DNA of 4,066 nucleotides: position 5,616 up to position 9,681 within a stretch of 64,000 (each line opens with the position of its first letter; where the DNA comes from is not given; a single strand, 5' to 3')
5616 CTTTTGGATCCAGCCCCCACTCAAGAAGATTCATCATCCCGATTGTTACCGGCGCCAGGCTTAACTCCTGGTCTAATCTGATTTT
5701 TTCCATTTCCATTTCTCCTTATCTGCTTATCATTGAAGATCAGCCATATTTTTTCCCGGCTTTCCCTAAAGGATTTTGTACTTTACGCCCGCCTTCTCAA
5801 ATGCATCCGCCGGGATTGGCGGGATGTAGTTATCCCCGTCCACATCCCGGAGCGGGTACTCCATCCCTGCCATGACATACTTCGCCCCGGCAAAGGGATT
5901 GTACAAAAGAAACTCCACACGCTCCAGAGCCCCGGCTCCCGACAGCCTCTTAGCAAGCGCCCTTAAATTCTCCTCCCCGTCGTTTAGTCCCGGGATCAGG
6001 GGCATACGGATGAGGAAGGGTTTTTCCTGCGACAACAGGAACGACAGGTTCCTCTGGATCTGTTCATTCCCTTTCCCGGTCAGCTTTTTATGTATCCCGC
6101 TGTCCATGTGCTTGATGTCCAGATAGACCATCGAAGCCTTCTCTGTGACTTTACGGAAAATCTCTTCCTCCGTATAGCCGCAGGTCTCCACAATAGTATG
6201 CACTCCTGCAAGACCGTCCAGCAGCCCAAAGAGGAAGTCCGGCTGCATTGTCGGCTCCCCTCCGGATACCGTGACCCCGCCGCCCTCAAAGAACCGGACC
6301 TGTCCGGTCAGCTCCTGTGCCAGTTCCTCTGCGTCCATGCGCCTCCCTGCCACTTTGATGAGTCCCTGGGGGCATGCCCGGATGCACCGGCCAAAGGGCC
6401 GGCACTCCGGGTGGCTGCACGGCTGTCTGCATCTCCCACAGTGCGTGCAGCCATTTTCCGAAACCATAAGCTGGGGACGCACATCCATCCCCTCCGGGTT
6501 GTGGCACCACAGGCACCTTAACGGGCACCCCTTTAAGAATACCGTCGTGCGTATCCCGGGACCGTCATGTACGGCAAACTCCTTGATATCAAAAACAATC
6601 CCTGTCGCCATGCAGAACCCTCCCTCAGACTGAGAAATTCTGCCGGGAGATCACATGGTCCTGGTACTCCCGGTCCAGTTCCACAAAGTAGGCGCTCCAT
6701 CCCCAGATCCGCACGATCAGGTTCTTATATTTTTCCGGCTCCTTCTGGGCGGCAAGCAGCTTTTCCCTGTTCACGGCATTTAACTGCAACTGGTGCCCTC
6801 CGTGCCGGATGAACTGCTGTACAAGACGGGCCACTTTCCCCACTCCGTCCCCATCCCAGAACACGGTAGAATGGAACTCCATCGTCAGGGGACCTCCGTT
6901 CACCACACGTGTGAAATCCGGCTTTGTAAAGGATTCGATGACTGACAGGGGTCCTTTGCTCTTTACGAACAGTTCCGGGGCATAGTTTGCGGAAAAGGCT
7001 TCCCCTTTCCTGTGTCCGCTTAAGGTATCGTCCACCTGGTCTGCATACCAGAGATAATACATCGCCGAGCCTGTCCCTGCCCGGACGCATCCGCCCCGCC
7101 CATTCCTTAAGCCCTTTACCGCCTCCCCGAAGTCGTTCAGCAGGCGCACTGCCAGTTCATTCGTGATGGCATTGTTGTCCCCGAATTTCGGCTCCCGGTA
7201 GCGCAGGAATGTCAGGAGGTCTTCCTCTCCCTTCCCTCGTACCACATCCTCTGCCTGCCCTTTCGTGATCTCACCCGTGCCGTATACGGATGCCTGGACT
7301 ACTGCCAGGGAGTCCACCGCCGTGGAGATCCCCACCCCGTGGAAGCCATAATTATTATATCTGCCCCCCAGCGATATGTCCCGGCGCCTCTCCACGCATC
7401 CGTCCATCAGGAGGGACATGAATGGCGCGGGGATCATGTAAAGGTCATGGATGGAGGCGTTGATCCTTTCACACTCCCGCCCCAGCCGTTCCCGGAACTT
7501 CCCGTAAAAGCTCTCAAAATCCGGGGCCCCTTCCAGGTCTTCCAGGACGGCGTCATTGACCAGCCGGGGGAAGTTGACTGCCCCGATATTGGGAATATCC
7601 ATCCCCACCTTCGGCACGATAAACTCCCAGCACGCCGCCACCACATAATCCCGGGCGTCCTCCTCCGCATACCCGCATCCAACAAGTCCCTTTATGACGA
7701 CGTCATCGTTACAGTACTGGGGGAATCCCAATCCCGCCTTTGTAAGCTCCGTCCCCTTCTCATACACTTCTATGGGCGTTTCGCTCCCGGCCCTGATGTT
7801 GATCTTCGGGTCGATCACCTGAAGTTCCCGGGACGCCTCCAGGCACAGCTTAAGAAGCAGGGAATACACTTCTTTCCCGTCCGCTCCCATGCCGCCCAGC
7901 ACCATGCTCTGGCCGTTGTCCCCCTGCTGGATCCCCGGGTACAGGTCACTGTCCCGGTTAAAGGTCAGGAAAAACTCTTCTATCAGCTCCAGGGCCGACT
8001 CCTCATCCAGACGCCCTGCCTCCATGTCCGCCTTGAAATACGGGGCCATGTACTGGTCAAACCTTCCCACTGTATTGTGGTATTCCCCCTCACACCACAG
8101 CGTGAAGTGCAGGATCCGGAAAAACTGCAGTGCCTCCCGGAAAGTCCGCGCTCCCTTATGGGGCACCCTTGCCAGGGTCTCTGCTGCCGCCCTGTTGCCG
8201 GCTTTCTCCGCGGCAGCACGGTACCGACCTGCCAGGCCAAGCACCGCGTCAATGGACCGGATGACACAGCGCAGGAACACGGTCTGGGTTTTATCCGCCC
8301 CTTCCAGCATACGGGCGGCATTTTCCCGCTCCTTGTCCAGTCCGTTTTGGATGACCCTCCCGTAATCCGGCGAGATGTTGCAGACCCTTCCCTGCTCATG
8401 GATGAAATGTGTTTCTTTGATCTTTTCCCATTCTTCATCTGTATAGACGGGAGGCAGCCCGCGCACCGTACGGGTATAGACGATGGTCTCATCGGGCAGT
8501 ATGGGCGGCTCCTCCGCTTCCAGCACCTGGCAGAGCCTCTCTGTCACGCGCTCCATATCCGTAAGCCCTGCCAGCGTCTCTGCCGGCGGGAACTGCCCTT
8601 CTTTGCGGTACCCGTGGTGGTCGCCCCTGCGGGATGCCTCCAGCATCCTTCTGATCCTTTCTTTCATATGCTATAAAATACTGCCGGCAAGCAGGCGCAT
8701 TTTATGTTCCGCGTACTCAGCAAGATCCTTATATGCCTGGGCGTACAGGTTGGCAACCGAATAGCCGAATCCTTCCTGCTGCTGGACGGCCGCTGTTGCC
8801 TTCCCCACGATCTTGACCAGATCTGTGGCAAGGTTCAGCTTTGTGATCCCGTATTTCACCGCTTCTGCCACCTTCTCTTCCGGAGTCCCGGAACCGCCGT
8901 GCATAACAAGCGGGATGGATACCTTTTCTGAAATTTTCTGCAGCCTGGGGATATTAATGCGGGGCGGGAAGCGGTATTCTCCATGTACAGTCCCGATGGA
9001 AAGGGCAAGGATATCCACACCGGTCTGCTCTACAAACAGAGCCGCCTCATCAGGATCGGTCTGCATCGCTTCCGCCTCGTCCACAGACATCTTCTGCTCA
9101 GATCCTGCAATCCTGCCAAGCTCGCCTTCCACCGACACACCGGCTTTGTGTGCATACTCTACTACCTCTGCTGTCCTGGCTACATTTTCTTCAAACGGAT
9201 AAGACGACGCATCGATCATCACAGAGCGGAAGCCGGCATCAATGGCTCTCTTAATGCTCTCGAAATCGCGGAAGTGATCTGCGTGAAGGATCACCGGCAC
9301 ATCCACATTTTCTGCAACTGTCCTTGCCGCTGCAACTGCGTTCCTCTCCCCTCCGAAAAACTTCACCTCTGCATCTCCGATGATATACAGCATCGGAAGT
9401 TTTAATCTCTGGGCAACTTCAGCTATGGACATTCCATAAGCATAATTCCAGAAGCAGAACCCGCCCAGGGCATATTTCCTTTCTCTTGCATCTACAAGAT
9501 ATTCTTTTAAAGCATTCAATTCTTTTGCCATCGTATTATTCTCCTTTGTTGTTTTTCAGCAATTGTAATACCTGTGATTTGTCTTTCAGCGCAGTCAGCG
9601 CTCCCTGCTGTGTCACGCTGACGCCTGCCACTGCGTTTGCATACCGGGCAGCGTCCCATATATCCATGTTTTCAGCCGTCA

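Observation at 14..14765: Candidate new radical sugar-catabolism system: two different non-PFL glycyl radical enzymes, each with its own activase, in converging operons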

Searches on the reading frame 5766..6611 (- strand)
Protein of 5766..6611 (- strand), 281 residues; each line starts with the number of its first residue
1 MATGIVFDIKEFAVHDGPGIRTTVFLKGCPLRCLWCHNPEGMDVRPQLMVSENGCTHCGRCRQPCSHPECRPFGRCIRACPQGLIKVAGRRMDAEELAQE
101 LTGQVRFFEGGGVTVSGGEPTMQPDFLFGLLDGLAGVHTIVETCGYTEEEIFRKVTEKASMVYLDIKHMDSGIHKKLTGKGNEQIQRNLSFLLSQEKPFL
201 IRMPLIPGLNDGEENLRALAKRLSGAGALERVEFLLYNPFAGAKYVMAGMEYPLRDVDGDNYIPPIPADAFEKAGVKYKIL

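Call 3: search_protein_families(library=pfam, proteins=[window:5766-6611:-])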
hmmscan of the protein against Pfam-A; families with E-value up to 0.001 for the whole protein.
window:5766-6611:- (281 aa): 2 families
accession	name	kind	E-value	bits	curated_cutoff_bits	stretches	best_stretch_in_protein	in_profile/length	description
PF04055.27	Radical_SAM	-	2.4e-16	60.8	29.5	1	25-216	3-162/166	Radical SAM superfamily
PF13353.11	Fer4_12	-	3.6e-11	43.9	22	1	16-166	2-111/137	4Fe-4S single cluster domain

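Call 4: search_protein_families(library=ncbifam, proteins=[window:5766-6611:-])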
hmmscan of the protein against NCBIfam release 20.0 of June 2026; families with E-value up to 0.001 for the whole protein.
window:5766-6611:- (281 aa): 18 families
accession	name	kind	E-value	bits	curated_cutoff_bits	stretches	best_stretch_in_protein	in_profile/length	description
TIGR02494.1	PFLE_PFLC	subfamily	1.3e-76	257.7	174.35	1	6-257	1-274/293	glycyl-radical enzyme activating protein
NF043069.1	T4HPD_activ_SAM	equivalog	2.5e-68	230.6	425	1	4-279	2-296/299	trans-4-hydroxy-L-proline dehydratase activase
NF048010.1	SfplDhtActHpsHDes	equivalog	5.4e-64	215.9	430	1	3-257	5-283/298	(2S)-3-sulfopropanediol dehydratase activating enzyme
NF033719.1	ind_deCO2_activ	equivalog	3.7e-62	210.3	425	2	75-259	94-280/302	indoleacetate decarboxylase activase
TIGR04395.1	cutC_activ_rSAM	equivalog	7.5e-61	206.1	360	1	5-256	6-281/309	choline TMA-lyase-activating enzyme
NF033717.2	HPDL_rSAM_activ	equivalog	3.5e-60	203.9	420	1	3-256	3-280/311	4-hydroxyphenylacetate decarboxylase activase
NF048008.1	SfplDhtActHpfHKleb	equivalog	3.9e-54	184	500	1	5-258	1-279/308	(2S)-3-sulfopropanediol dehydratase activating enzyme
TIGR02493.1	PFLA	equivalog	3.1e-50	170.7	231.75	2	86-259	40-219/235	pyruvate formate-lyase-activating protein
TIGR04003.1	rSAM_BssD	equivalog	3.1e-48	164.5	496.45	2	69-251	85-273/314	[benzylsuccinate synthase]-activating enzyme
NF007483.0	PRK10076.1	equivalog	2.1e-42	145.3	326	1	4-258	22-267/292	[formate-C-acetyltransferase]-activating enzyme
TIGR04041.1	activase_YjjW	hypoth_equivalog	8.7e-40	136.9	250.2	1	5-239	3-240/276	YjjW family glycine radical enzyme activase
NF008356.0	PRK11145.1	equivalog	1e-33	116.7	375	2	88-258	47-223/246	pyruvate formate lyase 1-activating protein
TIGR02495.1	NrdG2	equivalog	1.5e-16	60.3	131.15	2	90-227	45-184/193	anaerobic ribonucleoside-triphosphate reductase activating protein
TIGR02491.1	NrdG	equivalog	3.3e-10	40.1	126.1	1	8-46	4-42/154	anaerobic ribonucleoside-triphosphate reductase activating protein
TIGR04349.1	rSAM_QueE_gams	hypoth_equivalog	1.4e-06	28.2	300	0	99-177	51-126/210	7-carboxy-7-deazaguanine synthase QueE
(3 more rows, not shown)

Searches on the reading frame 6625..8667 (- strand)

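Call 3: search_protein_families(library=pfam, proteins=[window:6625-8667:-])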
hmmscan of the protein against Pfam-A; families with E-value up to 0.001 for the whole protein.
window:6625-8667:- (680 aa): 2 families
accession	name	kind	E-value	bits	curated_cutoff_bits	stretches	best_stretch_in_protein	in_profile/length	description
PF02901.20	PFL-like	-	2.9e-83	281.1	24.3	1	75-535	133-640/647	Pyruvate formate lyase-like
PF01228.26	Gly_radical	-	7.3e-18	65.5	22.2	1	568-662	11-106/106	Glycine radical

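Call 4: search_protein_families(library=ncbifam, proteins=[window:6625-8667:-])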
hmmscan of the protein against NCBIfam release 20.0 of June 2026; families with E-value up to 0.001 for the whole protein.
window:6625-8667:- (680 aa): 12 families
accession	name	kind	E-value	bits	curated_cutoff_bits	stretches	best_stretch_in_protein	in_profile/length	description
TIGR01774.1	PFL2-3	subfamily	1.2e-79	268.6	678.2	1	98-677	158-783/786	formate C-acetyltransferase/glycerol dehydratase family glycyl radical enzyme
NF043068.1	glycl_HYPD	equivalog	8.6e-73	245.7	1100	2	407-677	507-781/784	trans-4-hydroxy-L-proline dehydratase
NF048009.1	SfplDhtHpfGKleb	equivalog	2.6e-64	217.7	1000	2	411-677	547-821/824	(2S)-3-sulfopropanediol dehydratase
NF007437.0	PRK09983.1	equivalog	1.7e-63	214.9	1109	1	97-677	156-762/765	formate C-acetyltransferase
TIGR04394.1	choline_CutC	equivalog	9.8e-58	196.3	1050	2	411-676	517-784/789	choline trimethylamine-lyase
NF048011.1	SfplDhtHpsGDes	equivalog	4.1e-56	190.8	1000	2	100-355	188-469/821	(2S)-3-sulfopropanediol dehydratase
NF033718.1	indole_decarb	equivalog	2e-47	162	1100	2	104-351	231-496/868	indoleacetate decarboxylase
NF033715.1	glycyl_HPDL_Lrg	equivalog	4.1e-44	150.6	1150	2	148-348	299-509/901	4-hydroxyphenylacetate decarboxylase large subunit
TIGR01255.1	pyr_form_ly_1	equivalog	2e-16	59.6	994.2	1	442-676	509-739/744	formate C-acetyltransferase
NF038360.1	rad_fix_GrcA3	exception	5.9e-16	58.3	158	1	612-676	9-73/78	autonomous glycyl radical cofactor GrcA3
NF008341.1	PRK11127.1-1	equivalog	3.9e-09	36.4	145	1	622-676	21-75/80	autonomous glycyl radical cofactor GrcA2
TIGR04365.1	spare_glycyl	equivalog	2.7e-07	30.9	170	1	622-676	67-121/126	autonomous glycyl radical cofactor GrcA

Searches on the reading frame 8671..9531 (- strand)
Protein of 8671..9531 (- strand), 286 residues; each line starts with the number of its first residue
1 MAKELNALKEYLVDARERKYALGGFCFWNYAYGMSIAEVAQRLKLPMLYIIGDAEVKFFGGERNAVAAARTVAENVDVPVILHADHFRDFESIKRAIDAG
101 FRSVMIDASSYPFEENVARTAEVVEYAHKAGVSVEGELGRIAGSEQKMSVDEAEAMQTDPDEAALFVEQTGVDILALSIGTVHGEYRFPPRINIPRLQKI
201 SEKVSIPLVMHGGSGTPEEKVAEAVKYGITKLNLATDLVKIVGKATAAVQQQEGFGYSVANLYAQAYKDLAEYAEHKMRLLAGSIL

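Call 3: search_protein_families(library=pfam, proteins=[window:8671-9531:-])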
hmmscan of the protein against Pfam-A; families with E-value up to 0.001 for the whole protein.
window:8671-9531:- (286 aa): 3 families
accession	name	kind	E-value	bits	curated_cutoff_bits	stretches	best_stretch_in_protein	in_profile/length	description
PF01116.26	F_bP_aldolase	-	6.8e-84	282.1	25.5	1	7-281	2-272/277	Fructose-bisphosphate aldolase class-II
PF05690.20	ThiG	-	0.0002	21.2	23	0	195-238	165-207/247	Thiazole biosynthesis protein ThiG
PF00977.27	His_biosynth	-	0.00041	20.3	23.6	0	61-227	57-211/228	Histidine biosynthesis protein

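Call 4: search_protein_families(library=ncbifam, proteins=[window:8671-9531:-])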
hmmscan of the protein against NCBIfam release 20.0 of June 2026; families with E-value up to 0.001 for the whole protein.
window:8671-9531:- (286 aa): 23 families
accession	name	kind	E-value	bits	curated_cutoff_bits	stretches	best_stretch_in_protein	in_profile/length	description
TIGR01859.1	fruc_bis_ald_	equivalog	4.8e-77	259.4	343.05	1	8-282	4-277/282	class II fructose-1,6-bisphosphate aldolase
NF009497.0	PRK12857.1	equivalog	2e-74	250.4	423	1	5-282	3-279/284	class II fructose-1,6-bisphosphate aldolase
NF009374.0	PRK12737.1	subfamily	1.4e-72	244.1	383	1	7-239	5-236/284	tagatose-bisphosphate aldolase subunit GatY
TIGR00167.1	cbbA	subfamily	2.2e-70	237.3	215.6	1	6-281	4-284/290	ketose-bisphosphate aldolase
NF006626.0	PRK09195.1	subfamily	8.6e-69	231.8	384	1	9-248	7-245/284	tagatose-bisphosphate aldolase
TIGR01858.1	tag_bisphos_ald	equivalog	6.6e-68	228.8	443.55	1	8-245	4-240/282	tagatose bisphosphate family class II aldolase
NF006042.0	PRK08185.1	subfamily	4.8e-66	223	405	1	6-282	3-279/287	hypothetical protein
NF005943.0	PRK07998.1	equivalog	9.1e-66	222.2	364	1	11-281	9-275/283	class II aldolase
NF006376.0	PRK08610.1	equivalog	1.6e-58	198.7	527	1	5-278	3-276/286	class II fructose-bisphosphate aldolase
NF005288.0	PRK06806.1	equivalog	1.6e-56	191.6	396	1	6-251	4-246/281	class II fructose-bisphosphate aldolase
NF005284.0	PRK06801.1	equivalog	2.5e-56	191.2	406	1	5-279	3-278/286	ketose 1,6-bisphosphate aldolase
NF009375.0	PRK12738.1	equivalog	4.8e-56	190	542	1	9-245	7-242/286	tagatose-bisphosphate aldolase subunit KbaY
NF005823.0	PRK07709.1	equivalog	9.7e-56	189.6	545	1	5-247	3-245/285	class II fructose-bisphosphate aldolase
NF004493.0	PRK05835.1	equivalog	7e-55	186.4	558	1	9-219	6-218/307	class II fructose-bisphosphate aldolase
NF005481.0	PRK07084.1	equivalog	7.3e-44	150.3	511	1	63-229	76-244/324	class II fructose-bisphosphate aldolase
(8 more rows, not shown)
